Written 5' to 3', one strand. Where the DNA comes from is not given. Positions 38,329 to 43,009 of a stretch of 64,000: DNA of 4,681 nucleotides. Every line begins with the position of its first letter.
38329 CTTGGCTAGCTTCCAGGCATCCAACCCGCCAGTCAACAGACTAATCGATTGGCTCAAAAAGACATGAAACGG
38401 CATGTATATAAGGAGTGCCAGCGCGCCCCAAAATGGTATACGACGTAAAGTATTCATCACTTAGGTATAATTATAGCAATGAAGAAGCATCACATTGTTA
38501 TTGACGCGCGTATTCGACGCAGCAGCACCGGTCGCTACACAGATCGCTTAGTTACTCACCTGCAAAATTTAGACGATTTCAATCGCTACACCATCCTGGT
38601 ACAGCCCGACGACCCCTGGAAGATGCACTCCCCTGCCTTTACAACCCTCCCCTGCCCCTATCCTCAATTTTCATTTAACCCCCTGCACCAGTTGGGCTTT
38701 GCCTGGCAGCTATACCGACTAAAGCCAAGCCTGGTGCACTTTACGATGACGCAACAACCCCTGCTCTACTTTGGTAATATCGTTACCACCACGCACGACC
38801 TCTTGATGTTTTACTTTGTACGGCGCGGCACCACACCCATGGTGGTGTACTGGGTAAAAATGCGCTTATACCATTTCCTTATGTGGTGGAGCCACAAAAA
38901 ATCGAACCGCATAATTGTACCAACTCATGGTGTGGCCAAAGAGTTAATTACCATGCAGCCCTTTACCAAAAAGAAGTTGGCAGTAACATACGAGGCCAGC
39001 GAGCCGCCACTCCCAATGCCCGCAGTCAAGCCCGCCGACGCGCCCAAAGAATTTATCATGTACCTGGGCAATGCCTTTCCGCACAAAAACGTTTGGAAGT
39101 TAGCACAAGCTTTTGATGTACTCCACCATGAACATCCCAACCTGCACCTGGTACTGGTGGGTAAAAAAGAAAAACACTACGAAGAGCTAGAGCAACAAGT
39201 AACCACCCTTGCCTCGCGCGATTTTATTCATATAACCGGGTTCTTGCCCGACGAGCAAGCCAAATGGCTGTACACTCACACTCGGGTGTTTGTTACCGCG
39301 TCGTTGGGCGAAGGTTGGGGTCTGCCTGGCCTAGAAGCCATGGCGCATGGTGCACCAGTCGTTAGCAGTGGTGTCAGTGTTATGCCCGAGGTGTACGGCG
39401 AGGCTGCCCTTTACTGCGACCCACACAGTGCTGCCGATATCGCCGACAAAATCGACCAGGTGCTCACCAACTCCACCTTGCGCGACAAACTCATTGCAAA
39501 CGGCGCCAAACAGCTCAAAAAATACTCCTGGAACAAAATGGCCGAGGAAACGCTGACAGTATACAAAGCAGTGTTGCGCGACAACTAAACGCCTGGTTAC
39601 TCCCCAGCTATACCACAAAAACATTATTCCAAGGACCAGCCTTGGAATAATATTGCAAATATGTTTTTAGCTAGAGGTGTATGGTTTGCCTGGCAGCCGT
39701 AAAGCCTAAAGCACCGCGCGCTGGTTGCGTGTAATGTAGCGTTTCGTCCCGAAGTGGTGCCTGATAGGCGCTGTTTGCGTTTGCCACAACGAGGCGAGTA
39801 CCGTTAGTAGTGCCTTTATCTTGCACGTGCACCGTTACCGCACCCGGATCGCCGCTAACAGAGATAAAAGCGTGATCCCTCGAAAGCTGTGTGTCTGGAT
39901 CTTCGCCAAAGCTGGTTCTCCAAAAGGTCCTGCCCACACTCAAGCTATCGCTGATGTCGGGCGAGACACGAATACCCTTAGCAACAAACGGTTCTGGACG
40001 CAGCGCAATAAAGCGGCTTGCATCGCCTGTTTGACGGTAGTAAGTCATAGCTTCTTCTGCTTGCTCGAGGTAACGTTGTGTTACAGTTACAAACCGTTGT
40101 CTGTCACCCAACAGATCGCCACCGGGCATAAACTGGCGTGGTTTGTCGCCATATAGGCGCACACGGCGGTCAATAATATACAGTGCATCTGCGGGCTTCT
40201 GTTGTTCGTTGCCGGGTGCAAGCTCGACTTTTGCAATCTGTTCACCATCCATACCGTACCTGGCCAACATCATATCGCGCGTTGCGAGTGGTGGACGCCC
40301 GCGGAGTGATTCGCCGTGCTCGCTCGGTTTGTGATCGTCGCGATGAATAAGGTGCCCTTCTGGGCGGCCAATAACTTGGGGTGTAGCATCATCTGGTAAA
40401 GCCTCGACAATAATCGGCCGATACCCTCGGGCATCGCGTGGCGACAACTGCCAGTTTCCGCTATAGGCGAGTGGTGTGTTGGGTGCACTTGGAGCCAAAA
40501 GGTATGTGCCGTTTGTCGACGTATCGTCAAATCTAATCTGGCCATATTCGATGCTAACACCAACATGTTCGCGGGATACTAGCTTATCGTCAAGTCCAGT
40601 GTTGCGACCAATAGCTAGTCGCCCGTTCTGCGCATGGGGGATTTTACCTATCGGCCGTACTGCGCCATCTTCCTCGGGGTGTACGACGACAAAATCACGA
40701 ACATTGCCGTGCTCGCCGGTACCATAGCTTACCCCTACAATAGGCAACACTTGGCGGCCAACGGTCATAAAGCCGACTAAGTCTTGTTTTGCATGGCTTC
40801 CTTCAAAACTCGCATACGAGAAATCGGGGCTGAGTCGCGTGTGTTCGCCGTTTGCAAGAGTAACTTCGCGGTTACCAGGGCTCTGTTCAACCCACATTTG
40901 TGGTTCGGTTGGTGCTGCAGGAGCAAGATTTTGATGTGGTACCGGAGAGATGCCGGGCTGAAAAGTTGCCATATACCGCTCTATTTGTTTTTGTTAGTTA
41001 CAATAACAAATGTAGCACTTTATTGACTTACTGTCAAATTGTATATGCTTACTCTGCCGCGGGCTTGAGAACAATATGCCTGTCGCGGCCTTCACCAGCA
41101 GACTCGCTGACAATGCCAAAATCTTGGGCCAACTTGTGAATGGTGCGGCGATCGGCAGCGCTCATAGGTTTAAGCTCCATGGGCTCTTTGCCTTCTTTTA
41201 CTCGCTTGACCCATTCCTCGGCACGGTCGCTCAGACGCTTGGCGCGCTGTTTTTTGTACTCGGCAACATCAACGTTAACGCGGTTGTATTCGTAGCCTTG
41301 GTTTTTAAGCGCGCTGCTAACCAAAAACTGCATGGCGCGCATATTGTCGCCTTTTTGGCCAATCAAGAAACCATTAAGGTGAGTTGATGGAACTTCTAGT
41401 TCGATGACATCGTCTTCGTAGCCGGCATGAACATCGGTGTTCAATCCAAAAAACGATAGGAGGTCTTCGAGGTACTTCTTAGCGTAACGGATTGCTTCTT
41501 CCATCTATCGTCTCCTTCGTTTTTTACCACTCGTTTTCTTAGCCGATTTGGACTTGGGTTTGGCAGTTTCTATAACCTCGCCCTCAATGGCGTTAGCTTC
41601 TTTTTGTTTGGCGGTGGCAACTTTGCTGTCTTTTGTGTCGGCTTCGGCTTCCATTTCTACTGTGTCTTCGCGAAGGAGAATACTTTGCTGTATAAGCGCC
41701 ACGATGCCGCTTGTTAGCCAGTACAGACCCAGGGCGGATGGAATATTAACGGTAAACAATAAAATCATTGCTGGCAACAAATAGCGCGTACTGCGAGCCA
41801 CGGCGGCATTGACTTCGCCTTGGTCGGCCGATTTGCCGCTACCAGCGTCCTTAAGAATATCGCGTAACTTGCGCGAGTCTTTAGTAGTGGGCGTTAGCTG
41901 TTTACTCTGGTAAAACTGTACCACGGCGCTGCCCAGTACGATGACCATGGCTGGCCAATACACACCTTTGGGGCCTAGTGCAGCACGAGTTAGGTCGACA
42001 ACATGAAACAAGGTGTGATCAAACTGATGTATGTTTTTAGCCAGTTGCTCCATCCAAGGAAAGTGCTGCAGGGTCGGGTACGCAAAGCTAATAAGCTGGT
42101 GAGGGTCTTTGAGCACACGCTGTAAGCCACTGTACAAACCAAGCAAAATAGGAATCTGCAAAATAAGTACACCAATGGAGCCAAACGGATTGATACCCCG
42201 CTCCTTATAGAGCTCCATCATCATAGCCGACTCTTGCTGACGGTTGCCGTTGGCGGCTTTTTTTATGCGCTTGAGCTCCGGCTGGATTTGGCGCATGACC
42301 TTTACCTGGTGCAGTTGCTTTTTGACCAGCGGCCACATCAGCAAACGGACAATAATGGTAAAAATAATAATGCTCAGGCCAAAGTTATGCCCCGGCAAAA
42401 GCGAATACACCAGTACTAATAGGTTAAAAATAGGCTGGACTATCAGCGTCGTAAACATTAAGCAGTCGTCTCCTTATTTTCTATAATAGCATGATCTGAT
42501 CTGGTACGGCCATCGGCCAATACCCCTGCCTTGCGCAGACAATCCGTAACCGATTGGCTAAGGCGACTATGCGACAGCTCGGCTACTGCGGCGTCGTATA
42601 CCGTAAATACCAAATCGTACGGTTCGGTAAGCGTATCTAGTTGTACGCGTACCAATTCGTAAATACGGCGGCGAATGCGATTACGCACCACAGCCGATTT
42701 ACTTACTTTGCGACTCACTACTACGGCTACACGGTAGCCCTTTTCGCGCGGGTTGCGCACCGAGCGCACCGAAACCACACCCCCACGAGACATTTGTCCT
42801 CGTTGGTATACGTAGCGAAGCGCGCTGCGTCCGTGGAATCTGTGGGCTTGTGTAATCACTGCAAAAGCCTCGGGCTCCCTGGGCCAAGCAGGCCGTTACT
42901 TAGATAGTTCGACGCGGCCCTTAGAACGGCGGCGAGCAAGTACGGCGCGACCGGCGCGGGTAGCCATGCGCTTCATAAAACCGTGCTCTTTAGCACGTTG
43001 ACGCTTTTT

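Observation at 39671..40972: Stand-alone tandem-FHA protein with intact phosphothreonine-binding residues and no kinase in the window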

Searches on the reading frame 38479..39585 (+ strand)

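Call 17: search_protein_families(library=pfam, proteins=[window:38479-39585:+], max_evalue=0.001)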
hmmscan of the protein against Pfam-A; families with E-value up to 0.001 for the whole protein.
window:38479-39585:+ (369 aa): 6 families
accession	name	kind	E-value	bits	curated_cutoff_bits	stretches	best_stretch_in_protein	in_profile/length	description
PF00534.26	Glycos_transf_1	-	6.6e-31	107.6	26.4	1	185-344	10-171/172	Glycosyl transferases group 1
PF13692.12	Glyco_trans_1_4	-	2.1e-24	86.9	27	1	193-331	4-142/142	Glycosyl transferases group 1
PF20706.3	GT4-conflict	-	1.1e-11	44.8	26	1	183-356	190-383/385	Family 4 Glycosyltransferase in conflict systems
PF13524.12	Glyco_trans_1_2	-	2.7e-09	37.6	25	1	215-359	9-143/144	Glycosyl transferase-like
PF13439.12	Glyco_transf_4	-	1.4e-06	28.9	28.5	1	19-171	6-163/170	Glycosyltransferase Family 4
PF13579.12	Glyco_trans_4_4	-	0.00032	21.5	29.7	0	18-167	4-152/158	Glycosyl transferase 4-like domain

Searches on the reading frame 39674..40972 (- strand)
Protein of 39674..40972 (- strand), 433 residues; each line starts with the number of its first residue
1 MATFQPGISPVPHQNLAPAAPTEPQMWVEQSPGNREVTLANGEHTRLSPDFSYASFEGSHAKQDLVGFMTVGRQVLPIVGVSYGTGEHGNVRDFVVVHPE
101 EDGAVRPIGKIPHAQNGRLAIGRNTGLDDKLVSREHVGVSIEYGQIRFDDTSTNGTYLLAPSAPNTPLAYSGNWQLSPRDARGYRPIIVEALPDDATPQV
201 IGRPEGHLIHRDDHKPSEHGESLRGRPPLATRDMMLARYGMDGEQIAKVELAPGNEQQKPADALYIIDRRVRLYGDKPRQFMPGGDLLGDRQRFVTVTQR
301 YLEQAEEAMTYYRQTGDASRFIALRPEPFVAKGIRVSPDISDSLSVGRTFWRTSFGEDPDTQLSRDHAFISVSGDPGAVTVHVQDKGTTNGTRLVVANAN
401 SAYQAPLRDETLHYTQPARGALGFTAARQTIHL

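Call 4: search_protein_families(library=pfam, proteins=[window:39674-40972:-], max_evalue=10)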
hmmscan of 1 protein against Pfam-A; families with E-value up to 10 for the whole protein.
window:39674-40972:- (433 aa): 2 families
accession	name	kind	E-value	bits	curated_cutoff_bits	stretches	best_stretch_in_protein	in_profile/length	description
PF00498.31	FHA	-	7.8e-08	33.1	20.7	2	359-393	14-45/67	FHA domain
PF16697.10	Yop-YscD_cpl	-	0.22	12.2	33.2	1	115-158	15-63/94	Inner membrane component of T3SS, cytoplasmic domain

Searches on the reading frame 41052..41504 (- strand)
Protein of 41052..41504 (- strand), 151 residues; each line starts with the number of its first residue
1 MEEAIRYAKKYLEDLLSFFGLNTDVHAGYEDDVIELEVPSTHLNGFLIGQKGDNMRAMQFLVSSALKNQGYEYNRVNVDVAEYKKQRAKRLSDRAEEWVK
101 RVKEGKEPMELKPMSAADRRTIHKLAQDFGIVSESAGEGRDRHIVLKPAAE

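Call 17: search_protein_families(library=pfam, proteins=[window:41052-41504:-], max_evalue=0.001)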
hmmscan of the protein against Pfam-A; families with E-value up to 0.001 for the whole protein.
window:41052-41504:- (151 aa): 2 families
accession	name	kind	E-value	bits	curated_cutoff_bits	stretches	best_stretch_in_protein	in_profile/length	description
PF01424.28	R3H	-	9.3e-18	64.5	26.8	1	92-148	4-60/60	R3H domain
PF13083.13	KH_KhpA-B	-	4.4e-06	26.9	32.1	1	11-76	7-71/73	KhpA/KhpB, KH domain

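Call 69: find_related_loci(query=window:41052-41504:-, collection=genome_contigs, flank=3000)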
Query window:41052-41504:- (151 aa) in genome_contigs; peptide patterns used: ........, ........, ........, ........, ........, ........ (x = any residue, [..] = any of these).
503 stretches matched a pattern; 351 encode a relative of the query (tblastn E <= 1e-3); the best 80 are kept; 80 distinct loci.
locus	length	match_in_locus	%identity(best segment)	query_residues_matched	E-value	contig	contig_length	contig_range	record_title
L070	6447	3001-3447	87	1-149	6e-88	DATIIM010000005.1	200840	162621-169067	MAG TPA_asm: Patescibacteria group bacterium isolate SMAG_U15665 k141_333279, whole genome shotgun sequence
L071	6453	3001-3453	85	1-151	2e-86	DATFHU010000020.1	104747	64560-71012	MAG TPA_asm: Candidatus Saccharimonadales bacterium isolate SMAG_U8697 k141_2609427, whole genome shotgun sequence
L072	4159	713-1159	83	1-149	7e-86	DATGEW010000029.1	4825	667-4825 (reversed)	MAG TPA_asm: Candidatus Saccharimonadales bacterium isolate SMAG_U9712 k141_821573, whole genome shotgun sequence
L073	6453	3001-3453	83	1-151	2e-85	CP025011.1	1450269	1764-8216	Candidatus Saccharibacteria bacterium YM_S32_TM7_50_20 chromosome, complete genome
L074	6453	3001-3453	82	1-151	1e-84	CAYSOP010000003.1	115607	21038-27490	MAG TPA_asm: uncultured Candidatus Saccharibacteria bacterium isolate SRP200132_co1_551 genome assembly, contig: NODE_15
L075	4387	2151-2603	81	1-151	9e-85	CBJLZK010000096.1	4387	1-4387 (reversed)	MAG TPA_asm: uncultured bacterium isolate SRR27822709_concoct_53 genome assembly, contig: ERZ27339097.10265, whole genom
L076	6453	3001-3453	82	1-151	7e-85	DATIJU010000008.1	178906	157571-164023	MAG TPA_asm: Bacillota bacterium isolate SMAG_U15699 k141_652929, whole genome shotgun sequence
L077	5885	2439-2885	84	1-149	9e-85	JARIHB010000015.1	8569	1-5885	MAG: Candidatus Saccharibacteria bacterium isolate CullarsAll.DT.04 k141_927450, whole genome shotgun sequence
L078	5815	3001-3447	83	1-149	2e-83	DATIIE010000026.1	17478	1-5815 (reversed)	MAG TPA_asm: Candidatus Saccharimonadales bacterium isolate SMAG_U15656 k141_769720, whole genome shotgun sequence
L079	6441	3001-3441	82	1-147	7e-83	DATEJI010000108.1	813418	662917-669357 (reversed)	MAG TPA_asm: Candidatus Saccharimonadales bacterium isolate SMAG_U8860 k141_530119, whole genome shotgun sequence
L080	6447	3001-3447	82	1-149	6e-83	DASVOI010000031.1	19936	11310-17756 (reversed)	MAG TPA_asm: Candidatus Saccharimonadales bacterium isolate SMAG_U3149 k141_568360, whole genome shotgun sequence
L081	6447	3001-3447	82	1-149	1e-82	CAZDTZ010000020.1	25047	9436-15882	MAG TPA_asm: uncultured Candidatus Saccharibacteria bacterium isolate SRP200132_co1_471 genome assembly, contig: NODE_34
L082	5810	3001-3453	81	1-151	3e-82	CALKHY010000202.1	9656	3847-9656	MAG TPA_asm: uncultured Candidatus Saccharibacteria bacterium isolate SRR4028141_bin.49_CONCOCT_v1.1_MAG genome assembly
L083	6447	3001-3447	79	1-149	5e-82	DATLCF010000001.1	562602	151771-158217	MAG TPA_asm: Nevskiaceae bacterium isolate SMAG_U14317 k141_10451599, whole genome shotgun sequence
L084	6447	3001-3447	81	1-149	6e-82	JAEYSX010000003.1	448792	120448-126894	MAG: Candidatus Parcubacteria bacterium isolate OH_CBlB_112 k127_2214311, whole genome shotgun sequence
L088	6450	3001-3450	79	1-150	1e-80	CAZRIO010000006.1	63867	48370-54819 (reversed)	MAG TPA_asm: uncultured Candidatus Saccharibacteria bacterium isolate SRP200132_co1_783 genome assembly, contig: NODE_63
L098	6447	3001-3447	77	1-149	3e-78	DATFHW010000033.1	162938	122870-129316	MAG TPA_asm: Candidatus Saccharimonadales bacterium isolate SMAG_U8699 k141_1401909, whole genome shotgun sequence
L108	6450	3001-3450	71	1-150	4e-75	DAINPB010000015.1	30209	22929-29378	MAG TPA_asm: Candidatus Saccharibacteria bacterium isolate CTOTU10859 NODE_220_length_30209_cov_6.034954, whole genome s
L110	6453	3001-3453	72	1-151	2e-75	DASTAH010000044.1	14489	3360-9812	MAG TPA_asm: Candidatus Saccharimonadales bacterium isolate SMAG_U731 k141_812847, whole genome shotgun sequence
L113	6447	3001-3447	77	1-148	6e-75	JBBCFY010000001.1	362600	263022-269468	MAG: Candidatus Saccharibacteria bacterium isolate bin.23 s10918.ctg010940l, whole genome shotgun sequence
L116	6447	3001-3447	70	1-149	2e-74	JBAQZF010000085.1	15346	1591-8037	MAG: Candidatus Saccharimonadales bacterium isolate MFD03300_ilm_asm_bin1 k127_98156, whole genome shotgun sequence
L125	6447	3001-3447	70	1-149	3e-74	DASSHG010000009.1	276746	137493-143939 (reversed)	MAG TPA_asm: Candidatus Saccharimonadales bacterium isolate SMAG_U1053 k141_727542, whole genome shotgun sequence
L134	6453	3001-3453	70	1-151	8e-74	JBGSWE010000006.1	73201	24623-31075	MAG: Candidatus Saccharimonadales bacterium isolate JTS-AC474 k141_2807468, whole genome shotgun sequence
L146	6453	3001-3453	71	1-151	2e-73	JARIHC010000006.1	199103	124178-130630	MAG: Candidatus Saccharibacteria bacterium isolate CullarsAll.DT.06 k141_902944, whole genome shotgun sequence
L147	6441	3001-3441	72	1-147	2e-73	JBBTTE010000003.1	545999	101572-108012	MAG: Patescibacteria group bacterium isolate H32-bin050_1 H32_bin050_1_000000000003, whole genome shotgun sequence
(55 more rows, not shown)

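Call 72: search_protein_families(library=pfam, proteins=[L110:3456-4673:-, L116:3544-5070:-, L146:3471-4991:-, L113:3492-4793:+, L147:3460-4659:+, L108:3440-4411:+, L098:3454-4353:+, L134:4306-5217:+, L088:3466-4095:-, L125:3480-5000:-], max_evalue=0.01)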
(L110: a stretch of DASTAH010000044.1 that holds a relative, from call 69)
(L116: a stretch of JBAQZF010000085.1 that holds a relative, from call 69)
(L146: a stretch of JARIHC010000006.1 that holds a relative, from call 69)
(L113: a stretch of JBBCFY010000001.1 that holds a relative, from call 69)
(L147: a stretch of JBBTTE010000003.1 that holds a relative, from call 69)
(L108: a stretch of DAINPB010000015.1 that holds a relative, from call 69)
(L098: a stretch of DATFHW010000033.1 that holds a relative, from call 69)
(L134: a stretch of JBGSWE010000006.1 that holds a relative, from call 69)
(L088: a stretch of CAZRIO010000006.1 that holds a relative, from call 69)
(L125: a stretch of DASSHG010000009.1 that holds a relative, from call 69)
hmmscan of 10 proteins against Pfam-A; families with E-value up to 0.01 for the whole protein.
L110:3456-4673:- (406 aa): 2 families
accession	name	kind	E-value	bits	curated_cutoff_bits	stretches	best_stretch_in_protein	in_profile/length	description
PF00498.31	FHA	-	1.3e-08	35.6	20.7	1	130-184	2-52/67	FHA domain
PF16697.10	Yop-YscD_cpl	-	6.5e-05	23.6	33.2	1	145-178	32-65/94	Inner membrane component of T3SS, cytoplasmic domain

L116:3544-5070:- (509 aa): 0 families

L146:3471-4991:- (507 aa): 0 families

L113:3492-4793:+ (434 aa): 0 families

L147:3460-4659:+ (400 aa): 1 family
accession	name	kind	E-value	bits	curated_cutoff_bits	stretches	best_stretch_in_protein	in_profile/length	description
PF01757.29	Acyl_transf_3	-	8.4e-21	74.8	31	1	19-378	2-324/326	Acyltransferase domain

L108:3440-4411:+ (324 aa): 1 family
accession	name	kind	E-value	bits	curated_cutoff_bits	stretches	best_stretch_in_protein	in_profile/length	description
PF01261.30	AP_endonuc_2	-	6.1e-05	23.3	31.1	0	194-237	154-189/249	Xylose isomerase-like TIM barrel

L098:3454-4353:+ (300 aa): 0 families

L134:4306-5217:+ (304 aa): 9 families
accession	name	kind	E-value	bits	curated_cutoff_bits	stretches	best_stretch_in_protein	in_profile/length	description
PF13460.12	NAD_binding_10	-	7.1e-14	52.5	27.2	1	17-126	1-104/184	NAD(P)H-binding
PF05368.20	NmrA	-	7.2e-09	36.1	27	1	12-128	4-114/298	NmrA-like family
PF01370.27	Epimerase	-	2e-07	31.1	20.9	1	13-119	1-114/240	NAD dependent epimerase/dehydratase family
PF01073.25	3Beta_HSD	-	8.7e-07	28.7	22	1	14-119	1-115/280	3-beta hydroxysteroid dehydrogenase/isomerase family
PF04321.23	RmlD_sub_bind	-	0.00021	20.9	27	1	11-104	1-78/287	RmlD substrate binding domain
PF01113.26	DapB_N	-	0.0012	19.4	25.6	1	11-63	1-58/124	Dihydrodipicolinate reductase, N-terminus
PF01118.30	Semialdhyde_dh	-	0.0037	18.1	26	1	12-39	1-28/121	Semialdehyde dehydrogenase, NAD binding domain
PF16363.11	GDP_Man_Dehyd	-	0.0079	16.1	27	0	15-91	2-89/332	GDP-mannose 4,6 dehydratase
PF03435.24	Sacchrp_dh_NADP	-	0.009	16.8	25.1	0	13-73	1-67/129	Saccharopine dehydrogenase NADP binding domain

L088:3466-4095:- (210 aa): 0 families

L125:3480-5000:- (507 aa): 0 families

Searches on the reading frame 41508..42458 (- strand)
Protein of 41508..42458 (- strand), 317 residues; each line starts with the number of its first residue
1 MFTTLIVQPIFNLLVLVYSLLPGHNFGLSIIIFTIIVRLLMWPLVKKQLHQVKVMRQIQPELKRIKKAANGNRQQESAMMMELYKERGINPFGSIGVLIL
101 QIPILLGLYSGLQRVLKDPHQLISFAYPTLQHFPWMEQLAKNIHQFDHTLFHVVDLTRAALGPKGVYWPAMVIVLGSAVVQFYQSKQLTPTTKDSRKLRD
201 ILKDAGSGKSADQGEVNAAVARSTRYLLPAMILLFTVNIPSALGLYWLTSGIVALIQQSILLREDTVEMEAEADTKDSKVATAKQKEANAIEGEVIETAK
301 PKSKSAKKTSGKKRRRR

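Call 17: search_protein_families(library=pfam, proteins=[window:41508-42458:-], max_evalue=0.001)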
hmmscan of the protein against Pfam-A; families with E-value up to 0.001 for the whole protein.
window:41508-42458:- (317 aa): 1 family
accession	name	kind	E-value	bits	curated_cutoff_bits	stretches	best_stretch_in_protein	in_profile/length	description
PF02096.25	60KD_IMP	-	1.4e-40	139.4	35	1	26-261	1-161/163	60Kd inner membrane protein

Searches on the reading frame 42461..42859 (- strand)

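Call 17: search_protein_families(library=pfam, proteins=[window:42461-42859:-], max_evalue=0.001)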
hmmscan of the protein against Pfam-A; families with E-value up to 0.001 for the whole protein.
window:42461-42859:- (133 aa): 1 family
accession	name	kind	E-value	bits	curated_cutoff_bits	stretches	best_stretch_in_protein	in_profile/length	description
PF00825.24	Ribonuclease_P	-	7.8e-18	64.9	22.3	1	4-111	3-108/109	Ribonuclease P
